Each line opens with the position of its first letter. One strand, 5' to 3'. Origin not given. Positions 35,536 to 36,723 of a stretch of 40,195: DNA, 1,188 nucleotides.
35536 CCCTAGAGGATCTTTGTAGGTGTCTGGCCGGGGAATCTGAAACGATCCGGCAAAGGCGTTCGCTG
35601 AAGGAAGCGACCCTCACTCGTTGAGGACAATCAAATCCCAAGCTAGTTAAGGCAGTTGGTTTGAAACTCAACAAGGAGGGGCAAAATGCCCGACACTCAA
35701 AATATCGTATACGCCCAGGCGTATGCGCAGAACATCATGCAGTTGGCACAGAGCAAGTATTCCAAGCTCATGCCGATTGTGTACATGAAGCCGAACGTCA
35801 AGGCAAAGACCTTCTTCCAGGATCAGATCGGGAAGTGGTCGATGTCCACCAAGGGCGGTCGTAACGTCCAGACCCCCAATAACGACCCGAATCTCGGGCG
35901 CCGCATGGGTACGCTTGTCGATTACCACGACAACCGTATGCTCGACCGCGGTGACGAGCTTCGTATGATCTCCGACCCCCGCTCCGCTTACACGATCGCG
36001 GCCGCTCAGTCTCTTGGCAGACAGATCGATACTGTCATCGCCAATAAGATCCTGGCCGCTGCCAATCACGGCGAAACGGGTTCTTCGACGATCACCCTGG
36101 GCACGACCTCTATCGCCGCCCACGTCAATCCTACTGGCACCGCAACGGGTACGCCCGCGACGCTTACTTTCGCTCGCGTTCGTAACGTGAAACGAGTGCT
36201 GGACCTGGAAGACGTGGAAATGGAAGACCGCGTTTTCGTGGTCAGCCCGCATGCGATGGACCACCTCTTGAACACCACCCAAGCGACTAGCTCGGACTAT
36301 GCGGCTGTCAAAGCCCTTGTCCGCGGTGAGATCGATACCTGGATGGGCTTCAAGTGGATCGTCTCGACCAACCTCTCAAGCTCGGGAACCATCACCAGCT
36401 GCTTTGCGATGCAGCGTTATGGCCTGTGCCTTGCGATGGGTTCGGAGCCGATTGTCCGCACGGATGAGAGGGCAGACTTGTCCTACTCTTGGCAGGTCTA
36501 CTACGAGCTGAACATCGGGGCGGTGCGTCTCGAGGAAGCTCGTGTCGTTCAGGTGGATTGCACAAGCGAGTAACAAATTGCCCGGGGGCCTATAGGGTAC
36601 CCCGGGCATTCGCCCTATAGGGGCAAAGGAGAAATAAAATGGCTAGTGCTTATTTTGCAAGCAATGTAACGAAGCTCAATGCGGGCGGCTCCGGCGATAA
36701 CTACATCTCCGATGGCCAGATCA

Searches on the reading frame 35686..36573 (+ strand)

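Call 6: search_protein_families(library=phrogs, proteins=[window:35686-36573:+], max_evalue=0.01)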
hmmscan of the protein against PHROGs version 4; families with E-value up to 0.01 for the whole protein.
window:35686-36573:+ (295 aa): 3 families
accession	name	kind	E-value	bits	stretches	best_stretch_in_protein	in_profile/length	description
phrog_3437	-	head and packaging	4.8e-59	201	1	10-293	12-292/294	major head protein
phrog_267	-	head and packaging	2.7e-17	64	1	97-271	129-304/410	major head protein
phrog_283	-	head and packaging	1.8e-07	31.9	1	102-232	106-219/385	major head protein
